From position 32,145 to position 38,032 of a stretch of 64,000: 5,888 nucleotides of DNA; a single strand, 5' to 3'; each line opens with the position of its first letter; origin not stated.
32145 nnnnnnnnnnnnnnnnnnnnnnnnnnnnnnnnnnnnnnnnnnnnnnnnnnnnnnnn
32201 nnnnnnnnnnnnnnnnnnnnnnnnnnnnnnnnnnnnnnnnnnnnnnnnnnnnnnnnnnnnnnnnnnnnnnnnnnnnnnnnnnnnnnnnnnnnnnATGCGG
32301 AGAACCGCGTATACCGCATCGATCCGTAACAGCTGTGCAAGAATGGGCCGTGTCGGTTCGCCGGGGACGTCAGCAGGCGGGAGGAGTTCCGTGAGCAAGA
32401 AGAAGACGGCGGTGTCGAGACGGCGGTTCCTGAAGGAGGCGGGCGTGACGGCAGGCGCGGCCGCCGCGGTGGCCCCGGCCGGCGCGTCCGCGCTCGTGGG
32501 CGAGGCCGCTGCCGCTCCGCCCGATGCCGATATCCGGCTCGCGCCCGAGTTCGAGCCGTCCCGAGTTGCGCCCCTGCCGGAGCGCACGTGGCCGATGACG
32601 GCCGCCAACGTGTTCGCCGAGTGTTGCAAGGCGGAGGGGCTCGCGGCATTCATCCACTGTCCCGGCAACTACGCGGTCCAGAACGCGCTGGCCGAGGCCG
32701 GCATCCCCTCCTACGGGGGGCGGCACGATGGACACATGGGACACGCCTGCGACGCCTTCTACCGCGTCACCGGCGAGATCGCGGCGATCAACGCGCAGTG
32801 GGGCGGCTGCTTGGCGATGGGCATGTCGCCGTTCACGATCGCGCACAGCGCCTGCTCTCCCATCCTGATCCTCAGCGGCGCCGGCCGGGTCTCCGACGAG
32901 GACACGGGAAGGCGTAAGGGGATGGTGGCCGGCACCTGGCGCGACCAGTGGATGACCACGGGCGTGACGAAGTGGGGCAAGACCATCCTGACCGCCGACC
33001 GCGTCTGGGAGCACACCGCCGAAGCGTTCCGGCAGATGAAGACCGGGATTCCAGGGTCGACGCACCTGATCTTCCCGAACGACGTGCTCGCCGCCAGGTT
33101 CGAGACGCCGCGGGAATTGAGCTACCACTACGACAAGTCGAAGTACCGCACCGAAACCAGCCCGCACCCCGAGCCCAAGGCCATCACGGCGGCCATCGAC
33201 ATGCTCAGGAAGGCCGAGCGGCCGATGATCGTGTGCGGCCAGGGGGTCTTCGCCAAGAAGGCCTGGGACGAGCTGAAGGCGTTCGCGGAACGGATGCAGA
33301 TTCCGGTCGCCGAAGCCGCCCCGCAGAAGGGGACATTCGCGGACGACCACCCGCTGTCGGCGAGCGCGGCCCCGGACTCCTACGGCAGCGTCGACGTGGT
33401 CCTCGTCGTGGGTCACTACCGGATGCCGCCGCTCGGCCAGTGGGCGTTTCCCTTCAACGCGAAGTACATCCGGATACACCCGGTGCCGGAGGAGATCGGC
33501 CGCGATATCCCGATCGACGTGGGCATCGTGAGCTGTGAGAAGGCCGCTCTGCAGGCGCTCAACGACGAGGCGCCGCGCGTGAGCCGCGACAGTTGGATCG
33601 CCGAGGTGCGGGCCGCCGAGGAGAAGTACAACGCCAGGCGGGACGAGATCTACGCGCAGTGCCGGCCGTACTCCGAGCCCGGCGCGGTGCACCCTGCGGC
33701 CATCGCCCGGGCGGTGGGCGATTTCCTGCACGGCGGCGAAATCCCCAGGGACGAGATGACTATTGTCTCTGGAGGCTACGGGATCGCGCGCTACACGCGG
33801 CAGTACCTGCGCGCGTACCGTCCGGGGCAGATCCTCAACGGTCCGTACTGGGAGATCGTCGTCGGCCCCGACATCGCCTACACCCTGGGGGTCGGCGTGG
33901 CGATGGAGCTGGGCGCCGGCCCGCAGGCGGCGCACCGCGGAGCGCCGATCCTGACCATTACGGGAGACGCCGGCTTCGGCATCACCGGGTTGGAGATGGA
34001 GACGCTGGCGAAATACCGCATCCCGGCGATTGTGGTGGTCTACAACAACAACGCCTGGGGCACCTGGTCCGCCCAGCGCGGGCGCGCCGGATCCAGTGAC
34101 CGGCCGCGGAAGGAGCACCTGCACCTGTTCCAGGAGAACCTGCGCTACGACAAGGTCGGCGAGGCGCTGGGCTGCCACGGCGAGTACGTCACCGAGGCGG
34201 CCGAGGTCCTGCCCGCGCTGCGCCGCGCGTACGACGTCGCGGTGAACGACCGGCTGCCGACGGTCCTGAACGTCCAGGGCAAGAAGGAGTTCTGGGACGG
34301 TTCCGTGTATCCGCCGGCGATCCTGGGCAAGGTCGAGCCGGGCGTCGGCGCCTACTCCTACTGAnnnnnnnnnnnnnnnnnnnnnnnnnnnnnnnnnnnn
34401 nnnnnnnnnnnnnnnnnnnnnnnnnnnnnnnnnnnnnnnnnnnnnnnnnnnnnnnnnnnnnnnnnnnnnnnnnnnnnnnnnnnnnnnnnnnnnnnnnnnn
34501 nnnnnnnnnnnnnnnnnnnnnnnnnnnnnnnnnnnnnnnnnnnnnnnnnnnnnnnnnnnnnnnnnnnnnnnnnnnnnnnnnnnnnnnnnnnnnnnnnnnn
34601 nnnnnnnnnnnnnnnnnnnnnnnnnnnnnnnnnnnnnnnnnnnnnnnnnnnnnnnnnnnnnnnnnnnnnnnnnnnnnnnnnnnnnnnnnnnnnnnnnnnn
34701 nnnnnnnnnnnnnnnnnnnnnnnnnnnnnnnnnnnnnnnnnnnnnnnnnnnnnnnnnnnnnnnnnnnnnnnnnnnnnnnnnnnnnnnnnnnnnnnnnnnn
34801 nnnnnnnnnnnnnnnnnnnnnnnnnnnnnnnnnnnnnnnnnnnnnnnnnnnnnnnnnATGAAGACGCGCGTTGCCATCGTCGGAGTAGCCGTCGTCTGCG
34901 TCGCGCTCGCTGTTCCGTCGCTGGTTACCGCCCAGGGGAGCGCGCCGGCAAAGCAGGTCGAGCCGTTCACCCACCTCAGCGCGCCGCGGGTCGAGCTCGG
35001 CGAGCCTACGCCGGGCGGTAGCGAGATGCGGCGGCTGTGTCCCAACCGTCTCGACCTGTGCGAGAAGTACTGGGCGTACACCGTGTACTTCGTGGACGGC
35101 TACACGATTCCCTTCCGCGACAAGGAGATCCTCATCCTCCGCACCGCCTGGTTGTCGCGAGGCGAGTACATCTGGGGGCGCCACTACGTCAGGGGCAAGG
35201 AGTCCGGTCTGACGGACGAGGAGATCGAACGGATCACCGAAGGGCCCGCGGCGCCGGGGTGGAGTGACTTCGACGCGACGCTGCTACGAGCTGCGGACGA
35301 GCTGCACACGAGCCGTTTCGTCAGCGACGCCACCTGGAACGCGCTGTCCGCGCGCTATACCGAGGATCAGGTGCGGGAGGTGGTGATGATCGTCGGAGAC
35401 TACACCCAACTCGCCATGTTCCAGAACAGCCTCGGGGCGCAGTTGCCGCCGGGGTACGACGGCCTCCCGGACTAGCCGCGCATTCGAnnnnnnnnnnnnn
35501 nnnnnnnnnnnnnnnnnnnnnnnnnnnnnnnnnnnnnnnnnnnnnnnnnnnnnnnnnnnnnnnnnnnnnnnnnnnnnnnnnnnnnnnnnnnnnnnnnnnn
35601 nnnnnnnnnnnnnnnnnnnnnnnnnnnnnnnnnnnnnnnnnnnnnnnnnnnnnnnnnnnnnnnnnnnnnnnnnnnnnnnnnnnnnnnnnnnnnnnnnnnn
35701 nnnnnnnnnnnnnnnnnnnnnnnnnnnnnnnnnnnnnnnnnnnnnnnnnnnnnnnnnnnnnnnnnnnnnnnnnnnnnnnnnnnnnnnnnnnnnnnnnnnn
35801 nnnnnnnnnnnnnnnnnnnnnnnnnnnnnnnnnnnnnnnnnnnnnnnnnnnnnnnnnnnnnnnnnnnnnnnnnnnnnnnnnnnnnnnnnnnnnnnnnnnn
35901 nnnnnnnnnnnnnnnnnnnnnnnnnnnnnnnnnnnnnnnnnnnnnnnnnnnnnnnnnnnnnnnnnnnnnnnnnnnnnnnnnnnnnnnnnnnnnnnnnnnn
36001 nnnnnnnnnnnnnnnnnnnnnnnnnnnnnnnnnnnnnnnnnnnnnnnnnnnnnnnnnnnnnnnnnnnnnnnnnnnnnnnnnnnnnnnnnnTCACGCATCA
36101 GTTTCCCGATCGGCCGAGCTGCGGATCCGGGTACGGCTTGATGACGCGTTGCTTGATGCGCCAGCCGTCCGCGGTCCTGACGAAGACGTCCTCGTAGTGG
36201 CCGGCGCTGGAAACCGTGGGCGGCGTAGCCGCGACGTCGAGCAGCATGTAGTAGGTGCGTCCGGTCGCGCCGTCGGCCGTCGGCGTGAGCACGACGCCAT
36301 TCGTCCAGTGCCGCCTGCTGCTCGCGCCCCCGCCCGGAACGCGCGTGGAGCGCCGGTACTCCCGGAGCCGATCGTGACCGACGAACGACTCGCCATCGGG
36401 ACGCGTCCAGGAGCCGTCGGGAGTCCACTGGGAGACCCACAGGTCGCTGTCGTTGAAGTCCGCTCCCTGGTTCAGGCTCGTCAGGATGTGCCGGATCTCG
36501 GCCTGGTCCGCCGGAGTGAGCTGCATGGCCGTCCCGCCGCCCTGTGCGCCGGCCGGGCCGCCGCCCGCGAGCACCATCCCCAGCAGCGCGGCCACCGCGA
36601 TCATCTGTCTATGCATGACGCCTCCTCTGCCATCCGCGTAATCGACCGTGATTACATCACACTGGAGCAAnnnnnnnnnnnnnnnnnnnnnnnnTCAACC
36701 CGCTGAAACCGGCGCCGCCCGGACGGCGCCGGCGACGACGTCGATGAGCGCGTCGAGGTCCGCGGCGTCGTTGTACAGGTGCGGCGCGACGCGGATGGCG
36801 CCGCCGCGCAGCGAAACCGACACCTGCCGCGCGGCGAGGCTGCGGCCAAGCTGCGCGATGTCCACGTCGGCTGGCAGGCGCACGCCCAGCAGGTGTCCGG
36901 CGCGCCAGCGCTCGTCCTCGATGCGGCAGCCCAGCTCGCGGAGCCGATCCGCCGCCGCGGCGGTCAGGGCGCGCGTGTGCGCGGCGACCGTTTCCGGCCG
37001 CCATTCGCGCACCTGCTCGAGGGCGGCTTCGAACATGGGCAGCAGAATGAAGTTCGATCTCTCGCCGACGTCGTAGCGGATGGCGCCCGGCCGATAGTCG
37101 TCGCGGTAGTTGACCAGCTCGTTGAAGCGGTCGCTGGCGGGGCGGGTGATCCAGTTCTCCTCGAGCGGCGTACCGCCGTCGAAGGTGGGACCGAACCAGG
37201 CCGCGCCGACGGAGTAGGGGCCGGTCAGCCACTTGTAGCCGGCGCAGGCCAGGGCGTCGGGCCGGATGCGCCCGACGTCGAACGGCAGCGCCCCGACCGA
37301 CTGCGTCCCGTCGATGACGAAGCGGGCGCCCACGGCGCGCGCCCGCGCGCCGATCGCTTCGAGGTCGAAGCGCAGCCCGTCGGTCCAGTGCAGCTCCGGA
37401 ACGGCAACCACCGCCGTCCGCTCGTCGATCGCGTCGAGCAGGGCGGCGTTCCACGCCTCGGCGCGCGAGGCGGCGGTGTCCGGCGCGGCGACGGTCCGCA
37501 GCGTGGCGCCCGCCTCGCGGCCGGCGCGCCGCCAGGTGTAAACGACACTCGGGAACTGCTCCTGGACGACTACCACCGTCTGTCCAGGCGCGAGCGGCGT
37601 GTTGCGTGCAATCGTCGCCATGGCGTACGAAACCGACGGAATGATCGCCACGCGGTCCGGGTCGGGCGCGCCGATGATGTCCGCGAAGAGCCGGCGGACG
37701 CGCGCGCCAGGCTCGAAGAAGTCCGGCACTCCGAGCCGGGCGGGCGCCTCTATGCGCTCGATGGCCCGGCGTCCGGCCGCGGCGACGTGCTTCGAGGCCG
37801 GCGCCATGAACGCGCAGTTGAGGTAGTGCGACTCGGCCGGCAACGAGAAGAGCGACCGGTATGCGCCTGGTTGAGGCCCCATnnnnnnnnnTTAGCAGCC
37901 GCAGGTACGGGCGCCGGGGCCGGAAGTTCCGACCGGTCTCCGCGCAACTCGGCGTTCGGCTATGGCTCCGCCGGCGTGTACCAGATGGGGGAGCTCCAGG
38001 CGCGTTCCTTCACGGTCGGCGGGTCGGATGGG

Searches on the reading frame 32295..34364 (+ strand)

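Call 21: search_protein_families(library=pfam, proteins=[window:32295-34364:+], max_evalue=0.001)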
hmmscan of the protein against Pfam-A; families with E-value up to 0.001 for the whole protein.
window:32295-34364:+ (689 aa): 3 families
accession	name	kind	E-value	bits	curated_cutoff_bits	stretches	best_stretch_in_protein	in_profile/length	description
PF00205.28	TPP_enzyme_M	-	1.2e-25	90.2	30.4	1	297-422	1-137/137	Thiamine pyrophosphate enzyme, central domain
PF02775.26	TPP_enzyme_C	-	4.4e-19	69.2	21.9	1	500-659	8-150/151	Thiamine pyrophosphate enzyme, C-terminal TPP binding domain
PF02776.23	TPP_enzyme_N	-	7.6e-11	42.3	26.8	1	101-205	1-108/119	Thiamine pyrophosphate enzyme, N-terminal TPP binding domain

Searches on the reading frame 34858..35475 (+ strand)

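Call 21: search_protein_families(library=pfam, proteins=[window:34858-35475:+], max_evalue=0.001)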
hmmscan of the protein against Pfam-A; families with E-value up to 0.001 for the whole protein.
window:34858-35475:+ (205 aa): 1 family
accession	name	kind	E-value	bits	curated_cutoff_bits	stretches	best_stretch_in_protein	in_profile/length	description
PF02627.25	CMD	-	6.7e-07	29.7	23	1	83-146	19-82/84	Carboxymuconolactone decarboxylase family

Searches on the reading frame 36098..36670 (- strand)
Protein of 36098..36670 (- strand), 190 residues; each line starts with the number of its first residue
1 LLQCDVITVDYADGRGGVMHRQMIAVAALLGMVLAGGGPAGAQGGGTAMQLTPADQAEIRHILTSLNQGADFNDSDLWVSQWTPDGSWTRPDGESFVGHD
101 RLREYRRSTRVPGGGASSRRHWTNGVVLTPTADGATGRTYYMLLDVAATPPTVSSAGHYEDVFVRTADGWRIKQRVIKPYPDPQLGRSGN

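Call 5: search_protein_families(library=pfam, proteins=[window:36098-36670:-], max_evalue=0.01)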
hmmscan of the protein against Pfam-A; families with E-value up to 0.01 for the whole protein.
window:36098-36670:- (190 aa): 3 families
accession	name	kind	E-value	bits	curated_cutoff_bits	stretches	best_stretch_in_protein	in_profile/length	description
PF13577.12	SnoaL_4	-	1.1e-20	74.4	24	1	54-175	4-125/126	SnoaL-like domain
PF14534.12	DUF4440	-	0.00044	21.1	25.2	1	60-172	2-107/107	Domain of unknown function (DUF4440)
PF12680.13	SnoaL_2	-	0.0034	18.4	27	1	74-123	12-56/102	SnoaL-like domain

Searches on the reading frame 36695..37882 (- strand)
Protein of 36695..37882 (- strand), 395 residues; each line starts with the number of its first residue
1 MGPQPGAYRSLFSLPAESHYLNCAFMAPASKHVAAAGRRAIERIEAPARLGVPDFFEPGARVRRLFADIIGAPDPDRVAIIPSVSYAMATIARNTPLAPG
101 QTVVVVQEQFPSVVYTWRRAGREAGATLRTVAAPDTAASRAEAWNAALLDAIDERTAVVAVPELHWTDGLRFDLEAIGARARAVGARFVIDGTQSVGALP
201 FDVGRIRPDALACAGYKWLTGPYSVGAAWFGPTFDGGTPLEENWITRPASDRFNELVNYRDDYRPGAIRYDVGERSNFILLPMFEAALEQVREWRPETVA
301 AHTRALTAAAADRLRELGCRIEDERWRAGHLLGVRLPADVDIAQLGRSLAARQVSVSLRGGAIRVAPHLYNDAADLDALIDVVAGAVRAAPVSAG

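Call 5: search_protein_families(library=pfam, proteins=[window:36695-37882:-], max_evalue=0.01)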
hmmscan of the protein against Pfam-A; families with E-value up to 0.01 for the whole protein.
window:36695-37882:- (395 aa): 1 family
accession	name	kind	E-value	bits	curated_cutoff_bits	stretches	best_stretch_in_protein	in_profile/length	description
PF00266.25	Aminotran_5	-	9e-24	84.6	21.5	1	61-358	47-337/371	Aminotransferase class-V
